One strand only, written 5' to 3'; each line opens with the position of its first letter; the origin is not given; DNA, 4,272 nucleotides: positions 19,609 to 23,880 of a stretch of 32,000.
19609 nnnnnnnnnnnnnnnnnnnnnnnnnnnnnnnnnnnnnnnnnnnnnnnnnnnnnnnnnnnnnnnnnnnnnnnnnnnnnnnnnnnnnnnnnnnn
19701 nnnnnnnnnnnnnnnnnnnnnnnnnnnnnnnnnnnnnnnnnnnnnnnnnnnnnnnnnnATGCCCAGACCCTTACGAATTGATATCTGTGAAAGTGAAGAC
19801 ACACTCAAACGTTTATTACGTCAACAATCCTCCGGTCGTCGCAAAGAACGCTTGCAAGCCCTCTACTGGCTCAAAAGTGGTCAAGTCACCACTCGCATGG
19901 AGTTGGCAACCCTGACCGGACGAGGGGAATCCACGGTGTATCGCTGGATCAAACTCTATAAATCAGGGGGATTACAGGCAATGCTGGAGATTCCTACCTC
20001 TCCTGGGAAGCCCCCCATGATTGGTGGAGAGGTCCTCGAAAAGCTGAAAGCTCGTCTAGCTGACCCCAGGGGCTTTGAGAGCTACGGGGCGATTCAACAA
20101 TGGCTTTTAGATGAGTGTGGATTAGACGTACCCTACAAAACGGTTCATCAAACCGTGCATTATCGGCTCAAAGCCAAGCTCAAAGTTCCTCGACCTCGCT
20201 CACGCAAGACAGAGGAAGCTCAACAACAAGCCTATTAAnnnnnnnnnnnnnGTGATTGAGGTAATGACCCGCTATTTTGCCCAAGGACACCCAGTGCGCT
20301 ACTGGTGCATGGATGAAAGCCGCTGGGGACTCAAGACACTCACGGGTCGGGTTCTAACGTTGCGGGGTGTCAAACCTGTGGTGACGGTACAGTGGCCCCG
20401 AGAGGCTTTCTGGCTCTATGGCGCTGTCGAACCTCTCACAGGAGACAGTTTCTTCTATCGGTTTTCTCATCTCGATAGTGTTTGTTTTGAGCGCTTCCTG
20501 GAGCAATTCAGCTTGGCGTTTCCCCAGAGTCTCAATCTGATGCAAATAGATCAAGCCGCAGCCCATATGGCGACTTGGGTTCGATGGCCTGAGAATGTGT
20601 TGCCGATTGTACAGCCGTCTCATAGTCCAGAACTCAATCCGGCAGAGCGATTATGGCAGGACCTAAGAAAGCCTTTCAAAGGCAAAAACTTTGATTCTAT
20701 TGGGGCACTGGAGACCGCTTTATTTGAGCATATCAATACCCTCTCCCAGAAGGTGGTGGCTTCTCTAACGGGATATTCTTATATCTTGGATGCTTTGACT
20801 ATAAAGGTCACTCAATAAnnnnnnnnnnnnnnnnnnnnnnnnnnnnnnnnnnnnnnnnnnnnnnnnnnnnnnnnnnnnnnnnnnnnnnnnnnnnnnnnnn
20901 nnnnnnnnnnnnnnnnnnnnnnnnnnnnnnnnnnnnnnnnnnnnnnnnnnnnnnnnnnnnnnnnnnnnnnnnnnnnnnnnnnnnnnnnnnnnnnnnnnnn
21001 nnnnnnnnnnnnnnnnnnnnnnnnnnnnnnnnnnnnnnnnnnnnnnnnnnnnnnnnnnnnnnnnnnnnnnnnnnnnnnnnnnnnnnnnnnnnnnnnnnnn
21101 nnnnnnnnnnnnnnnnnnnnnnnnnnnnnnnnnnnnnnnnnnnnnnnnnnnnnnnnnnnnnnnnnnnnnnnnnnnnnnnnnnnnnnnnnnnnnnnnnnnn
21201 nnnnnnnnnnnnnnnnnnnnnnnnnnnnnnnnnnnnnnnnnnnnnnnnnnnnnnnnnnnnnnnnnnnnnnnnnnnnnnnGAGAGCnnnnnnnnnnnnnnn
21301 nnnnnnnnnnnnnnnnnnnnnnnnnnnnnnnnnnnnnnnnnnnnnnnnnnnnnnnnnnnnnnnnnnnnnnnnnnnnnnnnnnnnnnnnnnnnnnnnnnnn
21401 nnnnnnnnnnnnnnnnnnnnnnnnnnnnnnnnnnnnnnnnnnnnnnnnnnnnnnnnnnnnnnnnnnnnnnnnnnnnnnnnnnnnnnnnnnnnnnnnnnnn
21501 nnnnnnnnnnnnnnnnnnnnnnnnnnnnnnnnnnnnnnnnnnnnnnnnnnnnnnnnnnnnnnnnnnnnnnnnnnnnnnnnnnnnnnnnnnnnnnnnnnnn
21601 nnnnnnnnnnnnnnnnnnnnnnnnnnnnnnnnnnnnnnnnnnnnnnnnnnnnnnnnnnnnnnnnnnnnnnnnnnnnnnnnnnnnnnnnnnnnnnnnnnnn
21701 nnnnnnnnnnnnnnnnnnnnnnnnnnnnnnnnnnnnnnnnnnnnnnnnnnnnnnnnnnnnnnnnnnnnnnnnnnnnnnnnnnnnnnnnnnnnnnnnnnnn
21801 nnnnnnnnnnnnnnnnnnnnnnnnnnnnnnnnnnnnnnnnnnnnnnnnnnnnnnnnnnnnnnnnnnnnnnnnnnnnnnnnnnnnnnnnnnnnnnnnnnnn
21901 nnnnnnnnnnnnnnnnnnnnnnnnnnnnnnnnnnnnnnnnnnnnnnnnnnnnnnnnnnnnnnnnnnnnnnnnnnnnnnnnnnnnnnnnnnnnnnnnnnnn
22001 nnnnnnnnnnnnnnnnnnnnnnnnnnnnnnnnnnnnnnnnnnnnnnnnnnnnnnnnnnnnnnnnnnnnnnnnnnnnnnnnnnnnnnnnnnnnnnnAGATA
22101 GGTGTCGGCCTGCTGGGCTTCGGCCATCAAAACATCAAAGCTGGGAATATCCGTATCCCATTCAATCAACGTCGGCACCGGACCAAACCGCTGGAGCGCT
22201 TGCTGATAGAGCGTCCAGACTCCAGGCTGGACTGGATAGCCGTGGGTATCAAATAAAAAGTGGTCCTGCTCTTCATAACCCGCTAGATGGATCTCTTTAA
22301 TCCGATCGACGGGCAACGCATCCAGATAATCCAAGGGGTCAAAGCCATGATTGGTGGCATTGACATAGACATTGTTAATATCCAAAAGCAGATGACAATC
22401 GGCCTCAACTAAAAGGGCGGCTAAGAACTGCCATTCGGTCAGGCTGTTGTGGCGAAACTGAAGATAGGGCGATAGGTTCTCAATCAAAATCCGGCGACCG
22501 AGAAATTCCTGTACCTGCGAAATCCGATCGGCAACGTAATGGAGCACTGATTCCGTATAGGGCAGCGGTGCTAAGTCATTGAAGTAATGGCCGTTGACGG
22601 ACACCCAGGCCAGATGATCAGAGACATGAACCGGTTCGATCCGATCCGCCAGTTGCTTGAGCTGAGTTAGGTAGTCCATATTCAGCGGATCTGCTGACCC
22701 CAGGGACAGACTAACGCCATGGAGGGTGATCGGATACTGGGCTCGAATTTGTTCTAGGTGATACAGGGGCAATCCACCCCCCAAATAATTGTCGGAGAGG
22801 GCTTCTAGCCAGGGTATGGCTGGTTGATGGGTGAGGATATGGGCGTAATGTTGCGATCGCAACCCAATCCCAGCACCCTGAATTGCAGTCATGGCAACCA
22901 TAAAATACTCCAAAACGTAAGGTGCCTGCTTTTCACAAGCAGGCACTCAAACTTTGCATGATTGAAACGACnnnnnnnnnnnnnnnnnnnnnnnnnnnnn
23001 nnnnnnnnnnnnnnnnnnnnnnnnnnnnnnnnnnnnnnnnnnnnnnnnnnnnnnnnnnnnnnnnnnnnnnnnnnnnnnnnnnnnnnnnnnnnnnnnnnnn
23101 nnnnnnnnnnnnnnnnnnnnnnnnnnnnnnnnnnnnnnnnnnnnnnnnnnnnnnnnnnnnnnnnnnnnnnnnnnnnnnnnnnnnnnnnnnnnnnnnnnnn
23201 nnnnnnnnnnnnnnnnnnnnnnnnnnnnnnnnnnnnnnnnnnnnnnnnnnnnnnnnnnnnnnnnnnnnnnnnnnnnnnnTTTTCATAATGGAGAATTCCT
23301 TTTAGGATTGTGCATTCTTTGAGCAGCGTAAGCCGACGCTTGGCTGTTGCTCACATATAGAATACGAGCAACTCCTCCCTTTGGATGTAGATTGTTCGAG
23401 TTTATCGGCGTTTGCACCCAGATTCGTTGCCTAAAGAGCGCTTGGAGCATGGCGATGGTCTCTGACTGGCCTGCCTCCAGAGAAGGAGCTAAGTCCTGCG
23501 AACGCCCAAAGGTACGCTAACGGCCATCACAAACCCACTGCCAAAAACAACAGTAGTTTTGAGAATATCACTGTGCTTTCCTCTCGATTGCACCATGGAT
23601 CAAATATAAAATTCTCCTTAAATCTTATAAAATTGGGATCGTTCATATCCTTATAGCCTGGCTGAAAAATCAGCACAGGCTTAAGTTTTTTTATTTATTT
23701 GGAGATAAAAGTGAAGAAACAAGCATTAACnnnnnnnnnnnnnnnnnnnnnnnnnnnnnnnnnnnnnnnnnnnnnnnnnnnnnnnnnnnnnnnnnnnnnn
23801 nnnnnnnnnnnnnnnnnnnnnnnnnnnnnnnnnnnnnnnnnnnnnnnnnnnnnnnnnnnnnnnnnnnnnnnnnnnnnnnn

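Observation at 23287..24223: Candidate metal-free iota-class carbonic anhydrase transcribed divergently from the RiPP precursor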

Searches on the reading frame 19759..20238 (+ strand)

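Call 10: search_protein_families(library=pfam, proteins=[window:19759-20238:+], max_evalue=0.0001)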
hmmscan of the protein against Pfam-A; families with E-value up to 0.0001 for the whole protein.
window:19759-20238:+ (159 aa): 4 families
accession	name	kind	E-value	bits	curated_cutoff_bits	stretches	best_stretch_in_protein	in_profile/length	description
PF13565.12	HTH_32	-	2.5e-11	44.4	33.7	1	59-132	1-72/73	Homeodomain-like domain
PF13384.12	HTH_23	-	8.6e-10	38.6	24.6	1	27-75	3-49/50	Homeodomain-like domain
PF13551.12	HTH_29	-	8.7e-09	35.8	28.1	1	31-77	1-46/64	Winged helix-turn helix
PF13518.12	HTH_28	-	3.8e-08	33.7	25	1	30-77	1-46/52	Helix-turn-helix domain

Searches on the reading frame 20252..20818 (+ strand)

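Call 10: search_protein_families(library=pfam, proteins=[window:20252-20818:+], max_evalue=0.0001)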
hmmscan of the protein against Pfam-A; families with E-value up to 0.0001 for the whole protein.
window:20252-20818:+ (188 aa): 1 family
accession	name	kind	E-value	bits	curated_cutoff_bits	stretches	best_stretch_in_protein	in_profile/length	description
PF13358.12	DDE_3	-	4e-14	53.2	28.6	1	17-153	2-145/146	DDE superfamily endonuclease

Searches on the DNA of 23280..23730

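Call 68: search_rna_families(source=window, start=23280, end=23730, threshold=evalue, max_evalue=10)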
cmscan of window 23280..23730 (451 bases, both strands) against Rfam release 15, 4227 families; matches with E-value up to 10: 2.
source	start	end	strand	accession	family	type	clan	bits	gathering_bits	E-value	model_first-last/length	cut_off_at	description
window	23685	23725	-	RF01080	UPD-PKib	Cis-reg;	-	15.4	39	4.6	3-32/32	no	Pseudoknot of upstream pseudoknot domain (UPD) of the 3'UTR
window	23665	23730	-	RF00745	mir-499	Gene; miRNA;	-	14.5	60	3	13-80/80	5'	mir-499 microRNA precursor family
